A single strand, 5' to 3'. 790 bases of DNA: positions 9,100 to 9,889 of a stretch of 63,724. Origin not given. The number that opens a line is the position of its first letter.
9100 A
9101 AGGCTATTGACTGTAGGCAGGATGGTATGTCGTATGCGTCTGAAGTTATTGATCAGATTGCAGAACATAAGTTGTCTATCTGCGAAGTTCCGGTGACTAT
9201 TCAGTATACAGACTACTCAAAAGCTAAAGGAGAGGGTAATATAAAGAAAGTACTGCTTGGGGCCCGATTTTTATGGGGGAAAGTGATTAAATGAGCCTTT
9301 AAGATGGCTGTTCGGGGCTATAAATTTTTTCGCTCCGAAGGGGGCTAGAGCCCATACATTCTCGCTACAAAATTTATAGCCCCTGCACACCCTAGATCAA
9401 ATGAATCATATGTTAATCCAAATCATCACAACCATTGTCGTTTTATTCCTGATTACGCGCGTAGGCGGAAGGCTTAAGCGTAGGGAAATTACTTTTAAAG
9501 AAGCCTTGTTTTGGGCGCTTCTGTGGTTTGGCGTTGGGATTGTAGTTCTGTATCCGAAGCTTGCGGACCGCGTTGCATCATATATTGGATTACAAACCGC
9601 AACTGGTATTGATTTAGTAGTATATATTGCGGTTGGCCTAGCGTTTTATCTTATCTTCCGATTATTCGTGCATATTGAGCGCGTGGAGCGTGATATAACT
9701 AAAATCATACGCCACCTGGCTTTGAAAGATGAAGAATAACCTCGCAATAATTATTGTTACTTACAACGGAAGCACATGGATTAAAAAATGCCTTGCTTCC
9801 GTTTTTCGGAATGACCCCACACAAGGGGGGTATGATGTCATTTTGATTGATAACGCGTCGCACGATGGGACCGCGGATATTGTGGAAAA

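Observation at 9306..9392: Second, unrelated ~85-nt repeat family whose copies keep a long stem using different sequences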

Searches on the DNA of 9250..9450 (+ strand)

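Call 26: search_rna_families(source=window, start=9250, end=9450, threshold=evalue, max_evalue=10, show_alignments=2)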
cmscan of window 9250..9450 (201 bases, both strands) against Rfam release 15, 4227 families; matches with E-value up to 10: 2.
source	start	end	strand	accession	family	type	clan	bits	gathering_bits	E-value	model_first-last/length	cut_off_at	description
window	9296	9398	+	RF04125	MIR9408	Gene; miRNA;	-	12.5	90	9.5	1-117/117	no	MIR9408 microRNA precursor family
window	9322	9380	-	RF00191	SNORA57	Gene; snRNA; snoRNA; HACA-box;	-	10.9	40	2.3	1-149/149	no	Small nucleolar RNA SNORA57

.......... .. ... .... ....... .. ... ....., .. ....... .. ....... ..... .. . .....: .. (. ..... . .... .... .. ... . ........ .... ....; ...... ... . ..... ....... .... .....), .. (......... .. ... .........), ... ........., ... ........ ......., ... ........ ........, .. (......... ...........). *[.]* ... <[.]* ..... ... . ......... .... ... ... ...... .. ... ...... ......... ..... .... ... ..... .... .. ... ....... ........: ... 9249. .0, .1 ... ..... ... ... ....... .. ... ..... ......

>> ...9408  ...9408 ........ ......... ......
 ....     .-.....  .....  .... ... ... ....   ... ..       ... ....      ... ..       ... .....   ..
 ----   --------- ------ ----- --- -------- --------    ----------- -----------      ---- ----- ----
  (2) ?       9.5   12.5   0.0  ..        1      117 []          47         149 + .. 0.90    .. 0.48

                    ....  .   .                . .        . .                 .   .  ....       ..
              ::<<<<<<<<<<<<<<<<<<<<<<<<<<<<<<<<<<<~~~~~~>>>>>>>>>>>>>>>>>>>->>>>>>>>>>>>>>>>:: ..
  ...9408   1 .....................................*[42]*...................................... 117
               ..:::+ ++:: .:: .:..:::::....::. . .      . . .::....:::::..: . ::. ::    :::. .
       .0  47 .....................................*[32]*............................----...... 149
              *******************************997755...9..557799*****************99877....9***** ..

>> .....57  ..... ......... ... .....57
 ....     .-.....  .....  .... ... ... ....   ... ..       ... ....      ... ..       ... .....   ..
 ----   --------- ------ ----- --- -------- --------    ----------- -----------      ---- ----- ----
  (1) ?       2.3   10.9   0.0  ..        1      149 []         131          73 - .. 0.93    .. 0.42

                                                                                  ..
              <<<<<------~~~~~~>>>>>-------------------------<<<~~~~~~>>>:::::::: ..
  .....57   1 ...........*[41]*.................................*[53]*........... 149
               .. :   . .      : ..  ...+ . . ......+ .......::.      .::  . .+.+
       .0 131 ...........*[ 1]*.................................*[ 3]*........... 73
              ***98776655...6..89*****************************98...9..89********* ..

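Call 28: build_rna_model(alignment_id=A2)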
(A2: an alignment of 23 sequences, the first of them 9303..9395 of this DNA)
Model R1 built from alignment A2 (23 sequences, 104 columns); structure: RNAalifold consensus.
model positions 92; base pairs 27; branch points 0; effective number of sequences 1.47; information 0.62 bits per position. Calibrated on 0.2 Mb of random sequence (short: E-values are rough).
structure used (alignment columns):
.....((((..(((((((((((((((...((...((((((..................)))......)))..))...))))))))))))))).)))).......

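Call 29: search_with_rna_model(model_id=R1, sources=[window, L036, L054, L061, L077, L090, L117, L118, L119, L120, L122, L123, L124, L125, L126, L127, L128, L129, L131, L132, L133, L134, L135, L136, L137, L138, L139, L140, L141, L121, L130], max_evalue=1)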
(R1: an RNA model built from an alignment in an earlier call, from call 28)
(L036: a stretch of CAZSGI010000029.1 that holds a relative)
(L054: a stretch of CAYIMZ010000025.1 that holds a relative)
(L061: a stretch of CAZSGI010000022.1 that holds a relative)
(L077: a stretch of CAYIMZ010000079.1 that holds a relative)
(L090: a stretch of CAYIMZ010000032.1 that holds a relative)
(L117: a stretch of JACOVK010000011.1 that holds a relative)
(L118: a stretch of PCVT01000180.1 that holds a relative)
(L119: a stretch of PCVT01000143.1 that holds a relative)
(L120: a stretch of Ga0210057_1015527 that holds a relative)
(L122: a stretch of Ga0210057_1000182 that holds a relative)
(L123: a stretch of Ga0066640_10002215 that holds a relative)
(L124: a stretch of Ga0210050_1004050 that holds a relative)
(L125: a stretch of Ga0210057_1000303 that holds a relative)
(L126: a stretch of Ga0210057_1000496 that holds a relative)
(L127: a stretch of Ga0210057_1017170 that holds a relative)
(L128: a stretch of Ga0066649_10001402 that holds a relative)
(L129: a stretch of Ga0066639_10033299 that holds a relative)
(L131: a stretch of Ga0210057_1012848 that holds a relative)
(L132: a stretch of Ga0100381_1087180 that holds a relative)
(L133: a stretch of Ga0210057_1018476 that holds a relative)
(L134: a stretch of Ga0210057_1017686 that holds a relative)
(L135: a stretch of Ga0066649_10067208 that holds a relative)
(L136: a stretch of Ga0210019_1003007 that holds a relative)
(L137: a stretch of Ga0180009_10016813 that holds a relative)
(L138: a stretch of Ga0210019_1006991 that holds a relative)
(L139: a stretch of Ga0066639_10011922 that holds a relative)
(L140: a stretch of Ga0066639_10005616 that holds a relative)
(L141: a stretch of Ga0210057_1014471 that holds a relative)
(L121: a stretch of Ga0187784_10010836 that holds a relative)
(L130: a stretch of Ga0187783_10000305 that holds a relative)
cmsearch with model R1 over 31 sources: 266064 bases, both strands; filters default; matches with E-value up to 1: 66.
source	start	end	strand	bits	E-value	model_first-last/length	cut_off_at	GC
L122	2983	3074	-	110.1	2.1e-29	1-92/92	no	0.57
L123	6950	7041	+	110.1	2.1e-29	1-92/92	no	0.57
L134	4724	4815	+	109.2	3.9e-29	1-92/92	no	0.48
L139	3344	3435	+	109.2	3.9e-29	1-92/92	no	0.48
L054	4402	4493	+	108.9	4.8e-29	1-92/92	no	0.47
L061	942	1033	-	107.8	9.8e-29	1-92/92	no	0.57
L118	843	935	+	107.5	1.3e-28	1-92/92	no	0.49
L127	5977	6069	+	107.5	1.3e-28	1-92/92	no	0.49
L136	1805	1897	-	107.5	1.3e-28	1-92/92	no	0.49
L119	902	994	+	107.4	1.3e-28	1-92/92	no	0.51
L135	695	787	+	107.4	1.3e-28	1-92/92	no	0.51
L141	5988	6080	+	107.4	1.3e-28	1-92/92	no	0.51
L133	3800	3892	+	106.4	2.7e-28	1-92/92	no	0.46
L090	4189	4280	+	106.4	2.7e-28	1-92/92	no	0.47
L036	6376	6467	-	104.7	8.3e-28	1-92/92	no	0.47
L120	2371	2462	+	102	5.2e-27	1-92/92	no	0.53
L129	1943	2034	+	102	5.2e-27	1-92/92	no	0.53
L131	4810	4903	-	98.7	5e-26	1-92/92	no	0.47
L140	1749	1842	-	98.7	5e-26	1-92/92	no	0.47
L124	2919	3011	-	98.2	7.1e-26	1-92/92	no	0.53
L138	6368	6460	-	98.2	7.1e-26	1-92/92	no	0.53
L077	2451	2543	+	98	7.7e-26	1-92/92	no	0.46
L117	3040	3133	+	96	3.2e-25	1-92/92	no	0.47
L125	4383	4473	-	94.3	1e-24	1-92/92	no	0.52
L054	2261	2344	+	93.4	1.8e-24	1-92/92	no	0.56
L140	8639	8741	-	92.9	2.5e-24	1-92/92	no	0.51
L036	3303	3393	-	90.6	1.2e-23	1-92/92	no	0.46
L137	1440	1534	-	86.6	1.9e-22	1-92/92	no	0.43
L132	360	448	+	76.2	2.2e-19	1-92/92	no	0.52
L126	1703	1795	-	70.1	1.4e-17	1-92/92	no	0.47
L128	1150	1242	-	70.1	1.4e-17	1-92/92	no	0.47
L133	3801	3891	-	33.8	7.3e-07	1-92/92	no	0.47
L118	844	934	-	32.1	2.3e-06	1-92/92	no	0.51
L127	5978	6068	-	32.1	2.3e-06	1-92/92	no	0.51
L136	1806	1896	+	32.1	2.3e-06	1-92/92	no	0.51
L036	6375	6468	+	30.8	5.8e-06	1-92/92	no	0.46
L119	903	993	-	30.5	6.9e-06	1-92/92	no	0.52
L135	696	786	-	30.5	6.9e-06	1-92/92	no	0.52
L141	5989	6079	-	30.5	6.9e-06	1-92/92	no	0.52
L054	2262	2343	-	29.6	1.3e-05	1-92/92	no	0.57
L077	2450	2544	-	29.5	1.4e-05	1-92/92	no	0.46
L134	4725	4814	-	29.1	1.8e-05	1-92/92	no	0.49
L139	3345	3434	-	29.1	1.8e-05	1-92/92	no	0.49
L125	4384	4472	+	28.7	2.4e-05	1-92/92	no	0.52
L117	3041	3132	-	28.1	3.7e-05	1-92/92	no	0.48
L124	2918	3010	+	27.8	4.3e-05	1-92/92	no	0.52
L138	6367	6459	+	27.8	4.3e-05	1-92/92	no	0.52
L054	4403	4492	-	27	7.5e-05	1-92/92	no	0.48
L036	3304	3392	+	25.8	0.00018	1-92/92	no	0.46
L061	941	1032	+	25.8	0.00018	1-92/92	no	0.57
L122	2982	3073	+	25.4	0.00023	1-92/92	no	0.57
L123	6951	7042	-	25.4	0.00023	1-92/92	no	0.57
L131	4809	4902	+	24.9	0.00033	1-92/92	no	0.46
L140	1748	1841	+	24.9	0.00033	1-92/92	no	0.46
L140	8640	8740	+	24.8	0.00034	1-92/92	no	0.52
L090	4190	4279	-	22.2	0.002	1-92/92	no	0.48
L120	2372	2463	-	21.5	0.0033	1-92/92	no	0.53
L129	1944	2035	-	21.5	0.0033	1-92/92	no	0.53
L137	1441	1533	+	20.2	0.0081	1-92/92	no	0.43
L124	6879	6964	-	17.1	0.064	1-92/92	no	0.66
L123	10008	10064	+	15.2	0.24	1-92/92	no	0.42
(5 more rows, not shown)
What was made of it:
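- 23 copies score 70-110 bits with the covariance model (call 29).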

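Call 41: search_with_rna_model(model_id=R1, sources=[L145, L146, L147, L148, L149, L150, L151, L152, L153, L154, L142, L143, L144], max_evalue=1, show_alignments=4)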
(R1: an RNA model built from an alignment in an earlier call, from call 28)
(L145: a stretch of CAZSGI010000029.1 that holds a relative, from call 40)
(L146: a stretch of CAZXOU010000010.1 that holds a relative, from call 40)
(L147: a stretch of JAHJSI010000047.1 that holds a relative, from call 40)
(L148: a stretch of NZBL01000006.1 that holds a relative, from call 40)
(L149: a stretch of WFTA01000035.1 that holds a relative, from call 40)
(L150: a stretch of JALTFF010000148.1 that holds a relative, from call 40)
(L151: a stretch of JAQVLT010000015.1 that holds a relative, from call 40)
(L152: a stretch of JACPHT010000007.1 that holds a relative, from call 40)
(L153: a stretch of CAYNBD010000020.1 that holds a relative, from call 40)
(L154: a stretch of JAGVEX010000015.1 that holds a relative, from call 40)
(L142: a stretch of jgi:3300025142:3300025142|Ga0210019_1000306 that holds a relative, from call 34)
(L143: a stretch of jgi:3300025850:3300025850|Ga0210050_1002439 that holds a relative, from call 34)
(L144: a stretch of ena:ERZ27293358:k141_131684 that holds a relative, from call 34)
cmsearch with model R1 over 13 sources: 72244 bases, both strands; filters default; matches with E-value up to 1: 10.
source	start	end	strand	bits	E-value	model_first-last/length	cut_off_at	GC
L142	2903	2994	+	94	3.3e-25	1-92/92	no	0.49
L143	1154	1245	+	94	3.3e-25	1-92/92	no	0.49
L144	1356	1447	+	94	3.3e-25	1-92/92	no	0.49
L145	2901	2991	+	90.6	3.2e-24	1-92/92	no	0.46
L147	2892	2986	+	86.6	5.2e-23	1-92/92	no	0.43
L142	2903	2994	-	26.7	2.5e-05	1-92/92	no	0.49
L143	1154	1245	-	26.7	2.5e-05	1-92/92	no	0.49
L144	1356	1447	-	26.7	2.5e-05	1-92/92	no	0.49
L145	2902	2990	-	25.8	4.8e-05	1-92/92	no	0.46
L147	2893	2985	-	20.2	0.0022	1-92/92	no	0.43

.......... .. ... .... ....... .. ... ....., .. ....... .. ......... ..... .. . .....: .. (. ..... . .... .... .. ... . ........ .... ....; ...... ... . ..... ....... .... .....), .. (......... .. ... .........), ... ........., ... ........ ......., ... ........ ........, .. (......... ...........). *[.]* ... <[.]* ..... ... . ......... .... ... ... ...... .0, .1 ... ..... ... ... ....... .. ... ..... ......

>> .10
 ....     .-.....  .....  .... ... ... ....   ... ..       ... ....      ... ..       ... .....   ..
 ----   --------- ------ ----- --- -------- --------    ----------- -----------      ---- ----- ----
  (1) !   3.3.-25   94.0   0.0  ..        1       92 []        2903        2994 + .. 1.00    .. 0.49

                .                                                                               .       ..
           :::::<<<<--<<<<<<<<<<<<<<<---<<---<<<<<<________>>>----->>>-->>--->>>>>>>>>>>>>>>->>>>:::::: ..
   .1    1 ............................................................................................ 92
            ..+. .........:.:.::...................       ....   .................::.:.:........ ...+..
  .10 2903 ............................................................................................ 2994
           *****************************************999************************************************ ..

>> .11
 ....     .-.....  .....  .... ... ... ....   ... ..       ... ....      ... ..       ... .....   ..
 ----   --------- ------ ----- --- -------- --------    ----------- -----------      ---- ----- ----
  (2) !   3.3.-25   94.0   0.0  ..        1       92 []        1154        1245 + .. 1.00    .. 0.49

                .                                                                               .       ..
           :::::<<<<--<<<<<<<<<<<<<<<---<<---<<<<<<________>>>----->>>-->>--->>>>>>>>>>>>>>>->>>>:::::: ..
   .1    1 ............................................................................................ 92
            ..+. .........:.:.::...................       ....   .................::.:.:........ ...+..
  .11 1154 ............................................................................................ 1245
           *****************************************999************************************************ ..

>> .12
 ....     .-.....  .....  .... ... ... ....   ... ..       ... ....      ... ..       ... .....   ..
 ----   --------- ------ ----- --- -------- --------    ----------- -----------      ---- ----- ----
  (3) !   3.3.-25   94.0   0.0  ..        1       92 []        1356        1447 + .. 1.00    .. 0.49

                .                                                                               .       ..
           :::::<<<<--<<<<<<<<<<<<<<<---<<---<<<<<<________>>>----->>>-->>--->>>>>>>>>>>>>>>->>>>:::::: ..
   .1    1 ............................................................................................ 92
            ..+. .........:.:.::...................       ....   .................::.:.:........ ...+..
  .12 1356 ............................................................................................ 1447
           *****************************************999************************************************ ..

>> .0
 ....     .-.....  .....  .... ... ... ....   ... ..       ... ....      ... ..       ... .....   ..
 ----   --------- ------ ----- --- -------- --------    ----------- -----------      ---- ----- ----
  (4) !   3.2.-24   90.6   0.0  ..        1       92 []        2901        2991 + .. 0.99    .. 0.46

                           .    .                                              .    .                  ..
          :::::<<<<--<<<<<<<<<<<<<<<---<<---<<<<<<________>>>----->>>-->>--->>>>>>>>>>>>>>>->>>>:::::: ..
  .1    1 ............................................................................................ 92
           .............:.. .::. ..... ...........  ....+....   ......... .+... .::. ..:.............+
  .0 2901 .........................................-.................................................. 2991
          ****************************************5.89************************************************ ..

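Call 72: search_with_rna_model(model_id=R1, sources=[L160, L155, L156, L157, L158, L159], max_evalue=1, show_alignments=2)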
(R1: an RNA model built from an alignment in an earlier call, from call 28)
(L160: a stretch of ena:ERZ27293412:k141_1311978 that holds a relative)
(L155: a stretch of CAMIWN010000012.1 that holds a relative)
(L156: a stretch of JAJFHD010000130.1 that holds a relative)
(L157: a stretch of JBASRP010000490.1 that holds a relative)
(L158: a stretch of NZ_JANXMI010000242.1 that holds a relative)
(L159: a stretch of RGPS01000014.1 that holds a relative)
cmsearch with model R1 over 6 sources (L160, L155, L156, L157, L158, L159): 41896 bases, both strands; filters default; matches with E-value up to 1: 1.
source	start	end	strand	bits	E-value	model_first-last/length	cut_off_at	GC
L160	883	974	-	77.4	1.6e-20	1-92/92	no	0.5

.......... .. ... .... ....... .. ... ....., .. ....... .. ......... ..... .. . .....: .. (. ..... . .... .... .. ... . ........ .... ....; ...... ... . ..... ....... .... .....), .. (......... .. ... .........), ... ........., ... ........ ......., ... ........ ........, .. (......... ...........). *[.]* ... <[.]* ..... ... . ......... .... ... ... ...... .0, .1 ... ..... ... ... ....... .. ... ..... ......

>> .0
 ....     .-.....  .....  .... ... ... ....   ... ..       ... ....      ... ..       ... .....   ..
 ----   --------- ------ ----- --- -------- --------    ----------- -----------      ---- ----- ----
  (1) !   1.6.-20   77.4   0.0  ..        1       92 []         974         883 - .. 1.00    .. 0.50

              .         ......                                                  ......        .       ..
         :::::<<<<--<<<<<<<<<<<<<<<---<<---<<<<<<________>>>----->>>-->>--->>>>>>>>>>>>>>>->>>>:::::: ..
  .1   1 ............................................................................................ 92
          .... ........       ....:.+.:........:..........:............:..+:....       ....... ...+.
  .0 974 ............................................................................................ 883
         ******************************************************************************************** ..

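Call 98: search_with_rna_model(model_id=R1, sources=[L161, L162, L163, L164, L165, L166], max_evalue=1)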
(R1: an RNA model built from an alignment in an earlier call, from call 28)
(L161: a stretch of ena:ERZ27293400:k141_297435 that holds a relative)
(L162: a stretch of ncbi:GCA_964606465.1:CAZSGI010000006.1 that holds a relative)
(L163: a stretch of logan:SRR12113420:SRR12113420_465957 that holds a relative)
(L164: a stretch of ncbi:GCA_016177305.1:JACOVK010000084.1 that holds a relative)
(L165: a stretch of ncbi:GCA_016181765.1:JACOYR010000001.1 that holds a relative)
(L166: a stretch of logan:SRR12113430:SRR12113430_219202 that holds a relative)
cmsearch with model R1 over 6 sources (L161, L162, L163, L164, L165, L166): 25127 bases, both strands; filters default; matches with E-value up to 1: 0.
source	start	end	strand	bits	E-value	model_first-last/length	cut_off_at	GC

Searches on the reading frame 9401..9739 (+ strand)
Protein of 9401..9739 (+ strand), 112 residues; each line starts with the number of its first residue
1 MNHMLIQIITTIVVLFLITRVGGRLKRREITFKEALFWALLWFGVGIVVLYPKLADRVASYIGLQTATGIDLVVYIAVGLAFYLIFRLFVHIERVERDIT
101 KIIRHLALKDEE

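Call 32: search_protein_families(library=pfam, proteins=[window:9401-9739:+])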
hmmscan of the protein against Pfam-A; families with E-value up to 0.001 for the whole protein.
window:9401-9739:+ (112 aa): 1 family
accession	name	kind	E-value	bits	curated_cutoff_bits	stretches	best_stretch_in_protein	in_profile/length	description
PF10066.14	DUF2304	-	8.3e-21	74.7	25.5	1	6-112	2-106/106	Uncharacterized conserved protein (DUF2304)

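Call 34: find_encoding_contigs(protein=window:9401-9739:+, flank=3000, max_places=6)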
Protein window:9401-9739:+ (112 aa): 8 contigs read that carry it; 3 places shown.
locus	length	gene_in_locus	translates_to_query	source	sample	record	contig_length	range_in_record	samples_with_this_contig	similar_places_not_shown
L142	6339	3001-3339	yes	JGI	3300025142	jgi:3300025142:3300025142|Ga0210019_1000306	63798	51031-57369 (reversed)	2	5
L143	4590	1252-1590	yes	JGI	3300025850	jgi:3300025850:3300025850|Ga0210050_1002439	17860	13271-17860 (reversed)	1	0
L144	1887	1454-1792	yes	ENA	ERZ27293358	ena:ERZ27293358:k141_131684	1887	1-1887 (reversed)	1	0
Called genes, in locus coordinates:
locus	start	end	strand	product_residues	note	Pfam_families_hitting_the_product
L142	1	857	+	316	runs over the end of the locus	PF01073:3Beta_HSD, PF01370:Epimerase, PF02719:Polysacc_synt_2, PF04321:RmlD_sub_bind, PF05368:NmrA, PF13460:NAD_binding_10, PF16363:GDP_Man_Dehyd, PF07993:NAD_binding_4, +1 more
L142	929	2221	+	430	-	PF03721:UDPG_MGDP_dh_N, PF03807:F420_oxidored (faint), PF00984:UDPG_MGDP_dh, PF03720:UDPG_MGDP_dh_C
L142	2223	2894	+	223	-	PF00535:Glycos_transf_2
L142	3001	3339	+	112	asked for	PF10066:DUF2304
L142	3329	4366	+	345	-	PF00535:Glycos_transf_2, PF13641:Glyco_tranf_2_3, PF13506:Glyco_transf_21, PF13632:Glyco_trans_2_3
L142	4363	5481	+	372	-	PF13439:Glyco_transf_4, PF20706:GT4-conflict (weak), PF00534:Glycos_transf_1, PF13692:Glyco_trans_1_4, PF13524:Glyco_trans_1_2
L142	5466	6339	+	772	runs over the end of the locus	-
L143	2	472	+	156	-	?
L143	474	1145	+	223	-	PF00535:Glycos_transf_2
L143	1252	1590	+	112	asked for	PF10066:DUF2304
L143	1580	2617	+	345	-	PF00535:Glycos_transf_2, PF13641:Glyco_tranf_2_3, PF13506:Glyco_transf_21, PF13632:Glyco_trans_2_3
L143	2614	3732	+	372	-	PF13439:Glyco_transf_4, PF20706:GT4-conflict (weak), PF00534:Glycos_transf_1, PF13692:Glyco_trans_1_4, PF13524:Glyco_trans_1_2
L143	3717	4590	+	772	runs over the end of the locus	-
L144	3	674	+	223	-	?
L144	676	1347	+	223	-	PF00535:Glycos_transf_2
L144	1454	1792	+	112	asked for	PF10066:DUF2304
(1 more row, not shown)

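Call 40: find_related_loci(query=window:9401-9739:+, collection=genome_contigs, flank=3000)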
Query window:9401-9739:+ (112 aa) in genome_contigs; peptide patterns used: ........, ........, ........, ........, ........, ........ (x = any residue, [..] = any of these).
531 stretches matched a pattern; 11 encode a relative of the query (tblastn E <= 1e-3); 11 distinct loci.
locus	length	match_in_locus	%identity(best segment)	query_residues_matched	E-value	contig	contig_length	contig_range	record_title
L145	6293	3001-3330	89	3-112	8e-63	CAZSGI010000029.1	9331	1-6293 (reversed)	MAG TPA_asm: uncultured Gammaproteobacteria bacterium isolate binchicken_co38_1066 genome assembly, contig: NODE_15741_l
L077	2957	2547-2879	86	2-112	1e-62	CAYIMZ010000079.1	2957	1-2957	MAG TPA_asm: uncultured Gammaproteobacteria bacterium isolate ERP119705_co25_269 genome assembly, contig: NODE_61868_len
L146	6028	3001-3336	81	1-112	3e-60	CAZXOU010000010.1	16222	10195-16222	MAG TPA_asm: uncultured Gammaproteobacteria bacterium isolate binchicken_co48_459 genome assembly, contig: NODE_5742_len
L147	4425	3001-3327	83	4-112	2e-58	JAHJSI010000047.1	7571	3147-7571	MAG: Patescibacteria group bacterium isolate OS_PC_MetaG.mb.195 OS_PC_MetaG.mb.195_k141_493368, whole genome shotgun seq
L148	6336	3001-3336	79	1-112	9e-58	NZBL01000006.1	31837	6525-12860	MAG: bacterium isolate ARS1386 38995, whole genome shotgun sequence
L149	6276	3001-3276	46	19-112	1e-26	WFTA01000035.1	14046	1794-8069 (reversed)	MAG: Patescibacteria group bacterium isolate S139_112 k151_325934, whole genome shotgun sequence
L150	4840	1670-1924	46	24-110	1e-22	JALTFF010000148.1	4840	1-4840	MAG: bacterium isolate S014_metabat2_scaf2bin.083 S014_NODE_8932_length_4840_cov_12.653087, whole genome shotgun sequenc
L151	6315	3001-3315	36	2-107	8e-21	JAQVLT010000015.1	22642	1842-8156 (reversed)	MAG: Patescibacteria group bacterium isolate STF1_116 NODE_5359_length_22642_cov_4.020431_Sandtown_F1, whole genome shot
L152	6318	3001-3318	40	5-112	2e-20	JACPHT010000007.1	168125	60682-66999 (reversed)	MAG: Candidatus Uhrbacteria bacterium isolate NC_groundwater_421_Ag_B-0.1um_41_26 GD18-4_B1_scaffold_594736, whole genom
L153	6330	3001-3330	33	2-112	2e-17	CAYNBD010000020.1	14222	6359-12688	MAG TPA_asm: uncultured Gammaproteobacteria bacterium isolate binchicken_co129_838 genome assembly, contig: NODE_12930_l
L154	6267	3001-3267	43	20-110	5e-14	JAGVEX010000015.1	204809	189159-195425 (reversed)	MAG: bacterium isolate DeMMO2_23 c_000000032559, whole genome shotgun sequence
